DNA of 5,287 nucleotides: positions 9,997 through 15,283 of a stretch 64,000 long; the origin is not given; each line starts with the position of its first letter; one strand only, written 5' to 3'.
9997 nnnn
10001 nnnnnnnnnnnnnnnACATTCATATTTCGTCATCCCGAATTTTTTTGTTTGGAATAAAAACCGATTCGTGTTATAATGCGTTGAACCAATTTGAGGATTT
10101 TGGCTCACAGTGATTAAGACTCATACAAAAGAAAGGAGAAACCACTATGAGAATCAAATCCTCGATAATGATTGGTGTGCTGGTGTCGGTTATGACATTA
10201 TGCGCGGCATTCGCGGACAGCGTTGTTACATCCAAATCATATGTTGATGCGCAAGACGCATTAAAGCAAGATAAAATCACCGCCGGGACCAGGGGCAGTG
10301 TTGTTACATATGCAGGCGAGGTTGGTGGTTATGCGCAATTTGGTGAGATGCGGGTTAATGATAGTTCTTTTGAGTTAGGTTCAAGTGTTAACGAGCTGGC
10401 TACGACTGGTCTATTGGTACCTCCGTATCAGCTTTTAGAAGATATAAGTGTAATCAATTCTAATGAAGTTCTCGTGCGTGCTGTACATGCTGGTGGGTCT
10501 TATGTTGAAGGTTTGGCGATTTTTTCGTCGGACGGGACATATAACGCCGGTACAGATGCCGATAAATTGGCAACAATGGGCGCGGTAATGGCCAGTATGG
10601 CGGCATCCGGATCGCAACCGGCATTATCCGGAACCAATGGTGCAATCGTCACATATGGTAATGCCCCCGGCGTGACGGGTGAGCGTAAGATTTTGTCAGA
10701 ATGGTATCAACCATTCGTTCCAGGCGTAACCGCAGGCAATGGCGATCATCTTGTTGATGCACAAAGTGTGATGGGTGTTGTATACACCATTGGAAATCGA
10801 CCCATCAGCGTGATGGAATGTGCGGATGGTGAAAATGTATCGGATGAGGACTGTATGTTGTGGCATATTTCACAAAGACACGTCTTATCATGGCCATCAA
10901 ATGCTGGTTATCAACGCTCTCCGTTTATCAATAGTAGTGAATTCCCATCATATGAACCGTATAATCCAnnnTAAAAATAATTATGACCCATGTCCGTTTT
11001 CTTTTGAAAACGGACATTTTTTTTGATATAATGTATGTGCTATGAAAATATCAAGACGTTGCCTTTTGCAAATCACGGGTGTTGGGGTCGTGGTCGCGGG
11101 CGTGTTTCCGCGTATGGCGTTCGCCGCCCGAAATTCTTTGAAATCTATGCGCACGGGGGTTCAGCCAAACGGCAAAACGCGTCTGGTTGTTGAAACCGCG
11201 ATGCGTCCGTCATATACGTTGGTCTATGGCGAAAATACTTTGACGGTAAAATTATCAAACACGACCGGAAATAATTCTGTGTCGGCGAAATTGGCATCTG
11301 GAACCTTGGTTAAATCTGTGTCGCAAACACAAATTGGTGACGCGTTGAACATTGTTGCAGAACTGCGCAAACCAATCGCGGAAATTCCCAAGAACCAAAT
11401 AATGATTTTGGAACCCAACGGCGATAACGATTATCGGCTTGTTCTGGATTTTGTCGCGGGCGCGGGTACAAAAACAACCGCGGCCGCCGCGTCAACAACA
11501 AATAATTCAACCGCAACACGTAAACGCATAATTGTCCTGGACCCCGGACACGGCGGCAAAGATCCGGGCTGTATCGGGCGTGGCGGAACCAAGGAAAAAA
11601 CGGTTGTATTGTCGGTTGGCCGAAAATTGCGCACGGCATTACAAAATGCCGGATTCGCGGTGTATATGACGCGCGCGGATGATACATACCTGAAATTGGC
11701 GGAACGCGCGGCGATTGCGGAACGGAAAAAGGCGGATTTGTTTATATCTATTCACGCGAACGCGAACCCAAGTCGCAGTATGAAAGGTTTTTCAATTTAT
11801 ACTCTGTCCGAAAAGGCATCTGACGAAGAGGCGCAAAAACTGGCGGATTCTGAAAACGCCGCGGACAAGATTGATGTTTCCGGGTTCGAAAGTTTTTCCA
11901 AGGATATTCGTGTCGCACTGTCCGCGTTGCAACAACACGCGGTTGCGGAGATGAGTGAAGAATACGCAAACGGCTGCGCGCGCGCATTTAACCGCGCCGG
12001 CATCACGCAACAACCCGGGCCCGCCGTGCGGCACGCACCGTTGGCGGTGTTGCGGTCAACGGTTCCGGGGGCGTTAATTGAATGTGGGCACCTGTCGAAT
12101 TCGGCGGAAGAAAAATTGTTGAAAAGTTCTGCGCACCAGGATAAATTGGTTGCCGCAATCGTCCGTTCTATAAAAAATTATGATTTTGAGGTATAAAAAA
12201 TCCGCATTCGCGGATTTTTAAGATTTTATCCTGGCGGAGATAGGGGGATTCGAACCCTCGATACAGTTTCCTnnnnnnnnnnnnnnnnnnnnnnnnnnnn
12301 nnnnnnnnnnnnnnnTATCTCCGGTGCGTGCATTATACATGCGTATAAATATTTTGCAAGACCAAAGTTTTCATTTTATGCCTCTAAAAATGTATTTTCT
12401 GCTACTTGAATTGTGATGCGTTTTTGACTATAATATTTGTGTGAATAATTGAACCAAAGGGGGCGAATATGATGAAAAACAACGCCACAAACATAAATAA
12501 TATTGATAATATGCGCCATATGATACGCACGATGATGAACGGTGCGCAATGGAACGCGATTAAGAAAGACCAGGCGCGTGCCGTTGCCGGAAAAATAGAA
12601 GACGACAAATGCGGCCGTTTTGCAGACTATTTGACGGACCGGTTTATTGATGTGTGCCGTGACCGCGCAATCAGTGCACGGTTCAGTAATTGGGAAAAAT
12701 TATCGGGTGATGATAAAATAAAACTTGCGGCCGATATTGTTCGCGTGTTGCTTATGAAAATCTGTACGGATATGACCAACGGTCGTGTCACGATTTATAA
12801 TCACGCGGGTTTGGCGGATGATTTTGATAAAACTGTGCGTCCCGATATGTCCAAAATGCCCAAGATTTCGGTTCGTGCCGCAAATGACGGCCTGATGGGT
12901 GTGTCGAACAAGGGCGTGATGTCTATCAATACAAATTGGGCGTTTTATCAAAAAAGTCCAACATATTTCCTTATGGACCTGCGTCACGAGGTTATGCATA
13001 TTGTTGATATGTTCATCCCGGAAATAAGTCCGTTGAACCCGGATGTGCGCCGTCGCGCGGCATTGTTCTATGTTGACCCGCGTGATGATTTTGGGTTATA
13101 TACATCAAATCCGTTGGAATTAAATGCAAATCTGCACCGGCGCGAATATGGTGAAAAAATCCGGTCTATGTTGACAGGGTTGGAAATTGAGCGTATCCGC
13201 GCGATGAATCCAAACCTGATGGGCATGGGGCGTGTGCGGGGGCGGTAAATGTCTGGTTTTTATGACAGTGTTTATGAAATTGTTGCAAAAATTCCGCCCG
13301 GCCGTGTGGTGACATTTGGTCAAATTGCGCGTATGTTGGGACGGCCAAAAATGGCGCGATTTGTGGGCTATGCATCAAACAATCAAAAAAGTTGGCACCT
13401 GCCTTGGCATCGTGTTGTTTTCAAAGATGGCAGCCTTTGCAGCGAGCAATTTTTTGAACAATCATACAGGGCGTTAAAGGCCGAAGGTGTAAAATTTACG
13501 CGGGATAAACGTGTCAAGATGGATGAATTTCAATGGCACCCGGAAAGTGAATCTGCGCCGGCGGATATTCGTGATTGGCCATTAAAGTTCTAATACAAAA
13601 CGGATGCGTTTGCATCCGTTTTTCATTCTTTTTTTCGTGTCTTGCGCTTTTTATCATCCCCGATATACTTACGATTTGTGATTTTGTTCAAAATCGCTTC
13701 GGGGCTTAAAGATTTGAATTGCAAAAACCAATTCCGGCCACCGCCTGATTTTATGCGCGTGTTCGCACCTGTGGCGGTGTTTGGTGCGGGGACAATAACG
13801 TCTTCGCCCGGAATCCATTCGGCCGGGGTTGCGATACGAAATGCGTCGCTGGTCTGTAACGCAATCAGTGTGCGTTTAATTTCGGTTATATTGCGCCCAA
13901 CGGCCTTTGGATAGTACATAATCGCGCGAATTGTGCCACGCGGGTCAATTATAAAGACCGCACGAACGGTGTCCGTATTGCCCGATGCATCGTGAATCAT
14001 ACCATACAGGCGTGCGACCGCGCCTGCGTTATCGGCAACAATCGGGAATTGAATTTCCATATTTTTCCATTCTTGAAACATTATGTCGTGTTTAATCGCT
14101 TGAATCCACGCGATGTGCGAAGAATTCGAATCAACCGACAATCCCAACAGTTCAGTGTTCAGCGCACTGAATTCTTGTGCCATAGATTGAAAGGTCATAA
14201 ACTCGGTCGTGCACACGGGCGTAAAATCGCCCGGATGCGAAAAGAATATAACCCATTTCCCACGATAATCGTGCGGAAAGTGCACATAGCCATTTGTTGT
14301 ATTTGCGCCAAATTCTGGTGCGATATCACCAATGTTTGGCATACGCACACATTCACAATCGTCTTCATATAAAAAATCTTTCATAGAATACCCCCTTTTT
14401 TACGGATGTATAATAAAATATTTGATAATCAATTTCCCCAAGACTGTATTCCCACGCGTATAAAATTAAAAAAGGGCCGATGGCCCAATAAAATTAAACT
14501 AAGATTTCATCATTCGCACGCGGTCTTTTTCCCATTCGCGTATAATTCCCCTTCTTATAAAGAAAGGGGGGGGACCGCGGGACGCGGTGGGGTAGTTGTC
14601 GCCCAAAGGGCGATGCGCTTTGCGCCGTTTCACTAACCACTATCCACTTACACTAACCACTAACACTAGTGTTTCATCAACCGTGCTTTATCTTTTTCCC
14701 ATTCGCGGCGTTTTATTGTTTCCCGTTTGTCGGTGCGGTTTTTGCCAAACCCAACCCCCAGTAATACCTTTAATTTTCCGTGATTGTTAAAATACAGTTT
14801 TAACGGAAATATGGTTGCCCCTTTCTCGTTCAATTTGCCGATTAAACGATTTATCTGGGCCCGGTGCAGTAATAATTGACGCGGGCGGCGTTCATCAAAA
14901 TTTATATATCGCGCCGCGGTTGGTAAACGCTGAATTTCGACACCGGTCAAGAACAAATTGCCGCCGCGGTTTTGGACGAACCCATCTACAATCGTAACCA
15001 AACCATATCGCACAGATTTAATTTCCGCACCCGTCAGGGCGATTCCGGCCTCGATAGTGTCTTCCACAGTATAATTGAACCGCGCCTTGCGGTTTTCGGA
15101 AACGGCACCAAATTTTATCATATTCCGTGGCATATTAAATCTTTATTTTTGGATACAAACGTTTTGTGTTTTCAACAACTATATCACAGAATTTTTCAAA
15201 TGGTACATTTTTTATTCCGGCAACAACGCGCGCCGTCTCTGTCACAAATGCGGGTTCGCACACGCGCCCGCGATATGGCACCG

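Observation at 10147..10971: Six-member family of secreted proteins with conserved N- and C-terminal modules and variable cores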

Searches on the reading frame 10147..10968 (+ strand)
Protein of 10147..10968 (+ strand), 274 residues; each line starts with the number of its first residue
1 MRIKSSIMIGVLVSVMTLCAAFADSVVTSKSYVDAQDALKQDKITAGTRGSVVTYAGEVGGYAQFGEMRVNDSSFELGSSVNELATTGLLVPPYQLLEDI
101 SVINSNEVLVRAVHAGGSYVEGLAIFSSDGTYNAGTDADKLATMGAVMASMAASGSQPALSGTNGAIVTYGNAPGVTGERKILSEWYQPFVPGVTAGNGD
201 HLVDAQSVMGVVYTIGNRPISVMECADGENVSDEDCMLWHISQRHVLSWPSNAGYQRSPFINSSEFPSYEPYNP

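Call 6: search_protein_families(library=pfam, proteins=[window:10147-10968:+], max_evalue=1)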
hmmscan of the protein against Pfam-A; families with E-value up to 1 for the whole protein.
window:10147-10968:+ (274 aa): 1 family
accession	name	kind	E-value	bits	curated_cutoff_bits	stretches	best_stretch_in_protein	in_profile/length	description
PF24267.1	HVO_1552_C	-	0.45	11.2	27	1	86-161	8-78/98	HVO_1552, C-terminal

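Call 8: find_homologous_proteins(query=A1, max_evalue=0.001)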
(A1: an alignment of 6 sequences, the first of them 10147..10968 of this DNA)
Query A1 (6 sequences) (274 aa, profile of the alignment): 95 proteins with E <= 0.001 among 8000 candidates.
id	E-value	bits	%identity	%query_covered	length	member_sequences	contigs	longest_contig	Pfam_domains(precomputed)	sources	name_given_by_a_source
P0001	3.3e-91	323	100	100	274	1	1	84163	-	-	-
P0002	1.4e-75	272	56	100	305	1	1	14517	-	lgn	-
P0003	8.5e-72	260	65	100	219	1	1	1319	-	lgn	-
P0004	6.0e-71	257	67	100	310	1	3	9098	-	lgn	-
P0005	3.5e-69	251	78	97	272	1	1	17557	-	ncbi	-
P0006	2.5e-62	229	43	100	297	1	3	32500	-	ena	-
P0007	2.0e-61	226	52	66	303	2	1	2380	-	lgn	-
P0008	2.3e-61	225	60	100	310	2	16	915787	-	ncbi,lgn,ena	-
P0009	6.2e-59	217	68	100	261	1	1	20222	-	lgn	-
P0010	1.2e-57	213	43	13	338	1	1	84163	-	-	-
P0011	2.0e-53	199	48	100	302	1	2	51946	-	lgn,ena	-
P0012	1.3e-49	187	46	97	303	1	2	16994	-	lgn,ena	-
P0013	9.9e-49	184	49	100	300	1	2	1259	-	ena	-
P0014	1.7e-46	177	48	100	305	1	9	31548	-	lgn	-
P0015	2.5e-46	176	47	100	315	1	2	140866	-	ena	-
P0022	1.1e-42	164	37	51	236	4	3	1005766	-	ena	-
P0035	4.9e-37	146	40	13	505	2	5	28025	-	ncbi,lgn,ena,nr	ncbi:MAG: hypothetical protein J5620_04295 [Alphaproteobacteria bacterium]|nr:hypothetical protein [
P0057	1.3e-30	125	46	15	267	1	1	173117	-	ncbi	-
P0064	2.4e-29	121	31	30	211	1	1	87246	-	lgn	-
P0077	4.8e-23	100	57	16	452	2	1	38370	-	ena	-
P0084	2.5e-18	85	30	39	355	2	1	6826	-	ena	-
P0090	9.3e-15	73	39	25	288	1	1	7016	PF07740.19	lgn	-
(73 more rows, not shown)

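Call 11: find_encoding_contigs(protein=P0001, flank=10000, max_places=4)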
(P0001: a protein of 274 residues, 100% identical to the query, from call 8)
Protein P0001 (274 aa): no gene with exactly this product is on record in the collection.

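Call 19: search_protein_families(library=phrogs, proteins=[window:10147-10968:+, P0084, P0057, P0077], max_evalue=0.1)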
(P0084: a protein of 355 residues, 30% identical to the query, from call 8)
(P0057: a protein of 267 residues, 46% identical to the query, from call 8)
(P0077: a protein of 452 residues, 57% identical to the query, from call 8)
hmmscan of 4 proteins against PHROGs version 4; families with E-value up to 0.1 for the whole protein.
window:10147-10968:+ (274 aa): 0 families

P0084 (355 aa): 1 family
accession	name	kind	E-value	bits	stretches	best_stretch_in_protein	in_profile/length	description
phrog_35680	-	unknown function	0.068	14.2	0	83-190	23-125/151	-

P0057 (267 aa): 1 family
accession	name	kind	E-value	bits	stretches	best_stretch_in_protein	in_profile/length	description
phrog_2222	-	unknown function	0.061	14.7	0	119-170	11-62/76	-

P0077 (452 aa): 0 families

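Call 20: search_solved_structures(query=A1, max_evalue=10, show_alignments=2)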
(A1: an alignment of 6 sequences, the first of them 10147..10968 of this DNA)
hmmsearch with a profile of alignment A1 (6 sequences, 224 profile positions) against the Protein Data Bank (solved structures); distinct sequences matched with E-value up to 10: 6.
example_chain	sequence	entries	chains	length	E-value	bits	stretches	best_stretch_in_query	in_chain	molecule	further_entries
6een_D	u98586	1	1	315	9.6e-05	25.4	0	48-129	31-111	Designer Pentatricopeptide Protein dPPR10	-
9cip_A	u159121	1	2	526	0.16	14.9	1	124-197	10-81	Clostripain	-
6rpx_A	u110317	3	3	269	0.36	13.7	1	95-141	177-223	Cytokine receptor-like factor 3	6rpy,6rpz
4lsd_A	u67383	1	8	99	0.42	13.5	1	150-196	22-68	Fibronectin type III domain-containing protein 5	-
9cpc_1S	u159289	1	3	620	0.45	13.4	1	105-198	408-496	Cilia- and flagella-associated protein 52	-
8i7o_P1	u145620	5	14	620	0.76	12.7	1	129-198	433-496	Cilia- and flagella-associated protein 52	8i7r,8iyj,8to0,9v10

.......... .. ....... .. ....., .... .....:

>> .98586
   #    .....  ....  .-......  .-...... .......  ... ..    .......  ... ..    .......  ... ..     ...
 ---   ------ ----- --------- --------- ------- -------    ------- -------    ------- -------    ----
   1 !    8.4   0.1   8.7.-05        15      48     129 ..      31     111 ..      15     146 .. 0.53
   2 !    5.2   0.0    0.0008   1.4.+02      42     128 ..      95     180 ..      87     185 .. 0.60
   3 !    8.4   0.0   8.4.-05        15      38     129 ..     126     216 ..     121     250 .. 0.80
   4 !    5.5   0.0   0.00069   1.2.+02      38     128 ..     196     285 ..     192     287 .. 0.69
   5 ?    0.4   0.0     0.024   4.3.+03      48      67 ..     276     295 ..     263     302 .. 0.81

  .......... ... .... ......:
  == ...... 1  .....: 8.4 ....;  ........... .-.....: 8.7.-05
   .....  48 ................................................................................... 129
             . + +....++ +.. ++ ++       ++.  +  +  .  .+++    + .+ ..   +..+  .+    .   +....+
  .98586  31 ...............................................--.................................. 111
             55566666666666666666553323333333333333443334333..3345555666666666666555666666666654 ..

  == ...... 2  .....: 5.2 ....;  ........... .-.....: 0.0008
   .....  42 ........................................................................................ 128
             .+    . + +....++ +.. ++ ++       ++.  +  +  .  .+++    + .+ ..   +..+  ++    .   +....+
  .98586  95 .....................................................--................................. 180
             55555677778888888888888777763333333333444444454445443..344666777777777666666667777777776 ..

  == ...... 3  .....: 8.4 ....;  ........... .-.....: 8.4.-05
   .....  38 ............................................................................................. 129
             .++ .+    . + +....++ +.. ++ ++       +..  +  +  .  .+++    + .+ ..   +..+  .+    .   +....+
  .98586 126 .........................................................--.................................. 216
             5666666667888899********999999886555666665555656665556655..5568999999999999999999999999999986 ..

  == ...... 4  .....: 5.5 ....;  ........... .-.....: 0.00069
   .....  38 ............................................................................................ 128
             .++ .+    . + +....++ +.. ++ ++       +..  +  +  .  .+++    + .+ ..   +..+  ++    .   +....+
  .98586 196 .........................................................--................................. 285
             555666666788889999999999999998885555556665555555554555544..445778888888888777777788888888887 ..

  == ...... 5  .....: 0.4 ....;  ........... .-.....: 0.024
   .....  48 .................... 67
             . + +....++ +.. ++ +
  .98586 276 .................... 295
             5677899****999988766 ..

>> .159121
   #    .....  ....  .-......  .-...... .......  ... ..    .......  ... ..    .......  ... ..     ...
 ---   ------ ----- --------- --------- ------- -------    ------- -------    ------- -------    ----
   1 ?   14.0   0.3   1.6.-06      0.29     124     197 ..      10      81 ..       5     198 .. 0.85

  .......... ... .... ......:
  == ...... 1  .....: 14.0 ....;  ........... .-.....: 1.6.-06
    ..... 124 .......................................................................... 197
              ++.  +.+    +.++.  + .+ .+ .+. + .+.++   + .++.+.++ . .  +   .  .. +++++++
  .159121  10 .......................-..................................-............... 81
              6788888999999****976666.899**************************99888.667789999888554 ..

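Call 36: find_encoding_contigs(protein=P0084, flank=7000, max_places=3)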
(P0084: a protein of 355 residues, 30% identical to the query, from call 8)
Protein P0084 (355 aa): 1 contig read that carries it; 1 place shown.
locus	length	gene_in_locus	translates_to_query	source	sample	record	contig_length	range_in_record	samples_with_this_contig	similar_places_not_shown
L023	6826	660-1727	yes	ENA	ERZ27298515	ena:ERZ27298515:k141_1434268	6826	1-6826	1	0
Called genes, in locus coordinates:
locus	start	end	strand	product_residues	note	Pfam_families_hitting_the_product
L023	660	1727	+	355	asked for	-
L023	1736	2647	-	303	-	PF03462:PCRF, PF00472:RF-1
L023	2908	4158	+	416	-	-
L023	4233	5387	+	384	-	PF01520:Amidase_3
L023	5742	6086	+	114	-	PF01035:DNA_binding_1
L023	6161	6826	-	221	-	?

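Call 60: find_encoding_contigs(protein=P0022, flank=4000, max_places=2)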
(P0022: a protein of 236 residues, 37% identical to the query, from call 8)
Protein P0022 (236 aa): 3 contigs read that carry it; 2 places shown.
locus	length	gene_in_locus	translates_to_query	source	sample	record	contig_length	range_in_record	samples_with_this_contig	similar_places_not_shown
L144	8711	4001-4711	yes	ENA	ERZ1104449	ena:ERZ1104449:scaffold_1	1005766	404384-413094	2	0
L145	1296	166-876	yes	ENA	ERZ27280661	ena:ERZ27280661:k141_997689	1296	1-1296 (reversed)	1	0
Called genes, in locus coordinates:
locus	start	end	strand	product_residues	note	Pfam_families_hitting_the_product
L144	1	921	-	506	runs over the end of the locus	PF02934:GatB_N, PF02637:GatB_Yqey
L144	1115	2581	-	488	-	PF01425:Amidase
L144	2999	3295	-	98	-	PF02686:GatC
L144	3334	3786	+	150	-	PF03652:RuvX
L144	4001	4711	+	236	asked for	-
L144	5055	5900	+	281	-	-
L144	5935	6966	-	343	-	PF01594:AI-2E_transport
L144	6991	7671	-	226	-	PF02463:SMC_N (weak), PF00005:ABC_tran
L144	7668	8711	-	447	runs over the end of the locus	PF19295:SufBD_N, PF01458:SUFBD_core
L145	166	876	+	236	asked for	-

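Call 61: find_encoding_contigs(protein=P0064, flank=4000, max_places=2)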
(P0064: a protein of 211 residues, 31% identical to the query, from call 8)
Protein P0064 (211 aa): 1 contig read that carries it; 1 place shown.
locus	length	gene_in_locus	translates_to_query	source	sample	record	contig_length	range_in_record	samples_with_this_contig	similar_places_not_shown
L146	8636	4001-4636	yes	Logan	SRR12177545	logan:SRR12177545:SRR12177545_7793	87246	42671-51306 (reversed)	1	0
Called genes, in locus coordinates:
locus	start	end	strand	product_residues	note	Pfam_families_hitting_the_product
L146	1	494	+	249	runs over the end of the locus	PF01515:PTA_PTB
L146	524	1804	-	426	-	PF00587:tRNA-synt_2b, PF03129:HGTP_anticodon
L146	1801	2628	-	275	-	PF01553:Acyltransferase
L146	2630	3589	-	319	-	PF13444:Acetyltransf_5, PF21926:FeeM (weak)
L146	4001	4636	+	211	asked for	-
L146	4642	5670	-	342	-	PF13406:SLT_2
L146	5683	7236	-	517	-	PF17251:Pom (weak)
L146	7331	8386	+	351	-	PF04055:Radical_SAM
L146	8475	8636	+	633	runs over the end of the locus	PF05649:Peptidase_M13_N, PF01431:Peptidase_M13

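Call 111: search_protein_families(library=ncbifam, proteins=[window:10147-10968:+, P0035], max_evalue=0.1)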
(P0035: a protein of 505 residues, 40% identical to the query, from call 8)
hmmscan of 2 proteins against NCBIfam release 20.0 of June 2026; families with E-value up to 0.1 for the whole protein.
window:10147-10968:+ (274 aa): 0 families

P0035 (505 aa): 0 families

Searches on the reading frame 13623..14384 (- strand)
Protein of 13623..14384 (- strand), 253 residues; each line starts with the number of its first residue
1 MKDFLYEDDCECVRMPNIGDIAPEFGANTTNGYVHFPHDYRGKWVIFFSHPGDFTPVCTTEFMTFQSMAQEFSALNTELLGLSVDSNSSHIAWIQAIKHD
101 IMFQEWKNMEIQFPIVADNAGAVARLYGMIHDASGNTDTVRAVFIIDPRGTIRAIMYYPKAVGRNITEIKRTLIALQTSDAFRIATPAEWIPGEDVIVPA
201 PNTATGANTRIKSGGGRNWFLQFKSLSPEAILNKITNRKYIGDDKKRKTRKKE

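Call 51: search_protein_families(library=pfam, proteins=[window:13623-14384:-], max_evalue=0.0001)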
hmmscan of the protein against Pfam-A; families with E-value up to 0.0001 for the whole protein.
window:13623-14384:- (253 aa): 3 families
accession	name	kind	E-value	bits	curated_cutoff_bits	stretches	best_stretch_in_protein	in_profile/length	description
PF00578.27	AhpC-TSA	-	1.4e-32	112.6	26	1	18-154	1-123/124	AhpC/TSA family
PF08534.16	Redoxin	-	3.2e-14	53.4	26.6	1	19-155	3-131/148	Redoxin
PF10417.14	1-cysPrx_C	-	1.5e-10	41.3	21.1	1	175-214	1-41/41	C-terminal domain of 1-Cys peroxiredoxin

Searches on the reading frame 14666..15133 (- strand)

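Call 51: search_protein_families(library=pfam, proteins=[window:14666-15133:-], max_evalue=0.0001)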
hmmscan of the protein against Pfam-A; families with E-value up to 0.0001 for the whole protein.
window:14666-15133:- (155 aa): 1 family
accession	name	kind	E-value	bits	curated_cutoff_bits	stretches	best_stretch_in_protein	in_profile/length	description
PF01668.23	SmpB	-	6.6e-48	162.7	27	1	12-155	2-143/143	SmpB protein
